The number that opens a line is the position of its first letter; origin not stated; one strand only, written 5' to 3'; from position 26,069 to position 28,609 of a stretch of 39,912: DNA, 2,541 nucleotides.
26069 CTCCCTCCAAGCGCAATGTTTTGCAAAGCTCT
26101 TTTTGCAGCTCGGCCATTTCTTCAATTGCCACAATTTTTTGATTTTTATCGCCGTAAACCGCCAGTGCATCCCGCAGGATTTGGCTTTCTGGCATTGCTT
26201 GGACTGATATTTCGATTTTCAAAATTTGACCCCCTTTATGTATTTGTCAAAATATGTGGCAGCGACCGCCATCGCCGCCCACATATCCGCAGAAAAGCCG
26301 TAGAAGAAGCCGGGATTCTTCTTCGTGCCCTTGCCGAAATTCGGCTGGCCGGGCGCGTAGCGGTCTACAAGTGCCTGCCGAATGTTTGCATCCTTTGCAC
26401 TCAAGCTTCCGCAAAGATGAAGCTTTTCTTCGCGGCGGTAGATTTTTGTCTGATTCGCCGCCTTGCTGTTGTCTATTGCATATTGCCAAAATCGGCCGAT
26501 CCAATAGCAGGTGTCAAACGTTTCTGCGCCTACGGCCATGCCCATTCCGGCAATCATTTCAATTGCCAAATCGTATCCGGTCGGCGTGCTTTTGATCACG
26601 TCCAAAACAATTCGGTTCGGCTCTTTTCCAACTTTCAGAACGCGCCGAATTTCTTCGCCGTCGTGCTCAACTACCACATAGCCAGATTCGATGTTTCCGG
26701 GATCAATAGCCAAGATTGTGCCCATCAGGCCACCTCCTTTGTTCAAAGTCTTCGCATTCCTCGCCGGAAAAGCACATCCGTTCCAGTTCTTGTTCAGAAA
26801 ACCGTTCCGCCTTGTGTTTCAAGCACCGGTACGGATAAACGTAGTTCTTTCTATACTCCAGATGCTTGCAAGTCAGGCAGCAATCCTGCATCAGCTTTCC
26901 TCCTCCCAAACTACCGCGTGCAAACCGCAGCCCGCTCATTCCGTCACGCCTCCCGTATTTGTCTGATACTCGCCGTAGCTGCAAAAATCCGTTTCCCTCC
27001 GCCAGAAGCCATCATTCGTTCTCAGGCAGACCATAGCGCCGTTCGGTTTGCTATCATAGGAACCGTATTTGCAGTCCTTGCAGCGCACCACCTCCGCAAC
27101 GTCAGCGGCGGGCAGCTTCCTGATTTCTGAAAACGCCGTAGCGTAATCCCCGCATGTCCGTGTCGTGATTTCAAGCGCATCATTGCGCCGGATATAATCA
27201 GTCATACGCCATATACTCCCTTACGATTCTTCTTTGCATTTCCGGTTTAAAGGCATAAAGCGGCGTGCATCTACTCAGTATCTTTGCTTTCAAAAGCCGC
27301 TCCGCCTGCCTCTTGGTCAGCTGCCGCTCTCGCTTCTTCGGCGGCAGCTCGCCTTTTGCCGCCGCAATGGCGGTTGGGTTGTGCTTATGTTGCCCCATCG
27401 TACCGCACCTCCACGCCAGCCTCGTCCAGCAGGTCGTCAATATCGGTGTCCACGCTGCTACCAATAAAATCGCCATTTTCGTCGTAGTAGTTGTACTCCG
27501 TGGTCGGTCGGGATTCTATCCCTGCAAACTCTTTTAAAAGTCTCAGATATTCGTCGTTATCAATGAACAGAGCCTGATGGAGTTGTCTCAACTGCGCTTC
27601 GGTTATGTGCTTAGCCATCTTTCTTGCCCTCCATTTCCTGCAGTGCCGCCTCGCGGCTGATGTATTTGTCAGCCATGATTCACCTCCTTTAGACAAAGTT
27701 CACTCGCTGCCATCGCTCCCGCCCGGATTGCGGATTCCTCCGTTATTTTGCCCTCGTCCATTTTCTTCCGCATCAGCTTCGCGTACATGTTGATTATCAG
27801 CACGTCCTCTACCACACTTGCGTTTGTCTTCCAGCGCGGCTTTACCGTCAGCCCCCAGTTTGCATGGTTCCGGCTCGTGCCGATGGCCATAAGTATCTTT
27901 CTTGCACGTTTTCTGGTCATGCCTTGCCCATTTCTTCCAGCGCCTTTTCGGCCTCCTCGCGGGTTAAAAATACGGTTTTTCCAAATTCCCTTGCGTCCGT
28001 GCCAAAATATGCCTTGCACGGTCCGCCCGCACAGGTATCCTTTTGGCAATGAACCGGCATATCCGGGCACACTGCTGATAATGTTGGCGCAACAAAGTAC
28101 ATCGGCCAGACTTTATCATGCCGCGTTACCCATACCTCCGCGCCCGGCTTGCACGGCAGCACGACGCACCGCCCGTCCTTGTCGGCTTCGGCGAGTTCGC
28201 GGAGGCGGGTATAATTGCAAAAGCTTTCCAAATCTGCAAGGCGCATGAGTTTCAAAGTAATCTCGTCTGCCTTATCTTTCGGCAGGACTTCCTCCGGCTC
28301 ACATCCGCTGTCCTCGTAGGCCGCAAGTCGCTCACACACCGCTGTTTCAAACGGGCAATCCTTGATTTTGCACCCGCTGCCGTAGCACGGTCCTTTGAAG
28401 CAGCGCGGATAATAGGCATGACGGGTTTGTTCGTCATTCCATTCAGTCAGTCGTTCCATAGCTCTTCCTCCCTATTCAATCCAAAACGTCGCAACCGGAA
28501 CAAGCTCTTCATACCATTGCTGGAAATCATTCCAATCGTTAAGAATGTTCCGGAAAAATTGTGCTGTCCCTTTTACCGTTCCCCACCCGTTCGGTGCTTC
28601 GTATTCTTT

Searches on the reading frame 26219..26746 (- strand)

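Call 10: search_protein_families(library=pfam, proteins=[window:26219-26746:-], max_evalue=0.1)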
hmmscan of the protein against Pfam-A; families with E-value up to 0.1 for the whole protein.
window:26219-26746:- (175 aa): 1 family
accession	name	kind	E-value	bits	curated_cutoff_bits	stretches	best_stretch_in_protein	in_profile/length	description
PF02075.23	RuvC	-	0.041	14.2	22.2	1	11-36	1-26/148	Crossover junction endodeoxyribonuclease RuvC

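Call 11: search_protein_families(library=phrogs, proteins=[window:26219-26746:-], max_evalue=0.1)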
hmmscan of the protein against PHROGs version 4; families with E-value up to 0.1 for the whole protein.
window:26219-26746:- (175 aa): 1 family
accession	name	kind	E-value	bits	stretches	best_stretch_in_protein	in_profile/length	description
phrog_1770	-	DNA, RNA and nucleotide metabolism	1.1e-17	65.5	1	8-170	3-150/158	Holliday junction resolvase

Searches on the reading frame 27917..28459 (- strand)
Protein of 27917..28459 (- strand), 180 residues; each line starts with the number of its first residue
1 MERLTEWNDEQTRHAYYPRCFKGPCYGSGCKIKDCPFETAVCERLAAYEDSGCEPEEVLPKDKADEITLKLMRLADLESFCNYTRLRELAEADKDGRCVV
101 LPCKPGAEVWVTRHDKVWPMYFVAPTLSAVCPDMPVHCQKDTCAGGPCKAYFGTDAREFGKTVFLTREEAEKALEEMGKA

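Call 47: search_protein_families(library=phrogs, proteins=[window:27917-28459:-], max_evalue=0.00001)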
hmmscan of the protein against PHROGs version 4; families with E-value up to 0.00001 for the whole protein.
window:27917-28459:- (180 aa): 1 family
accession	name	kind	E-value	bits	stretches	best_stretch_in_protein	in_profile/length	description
phrog_38832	-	unknown function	3.8e-27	96.3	1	31-178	27-184/186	-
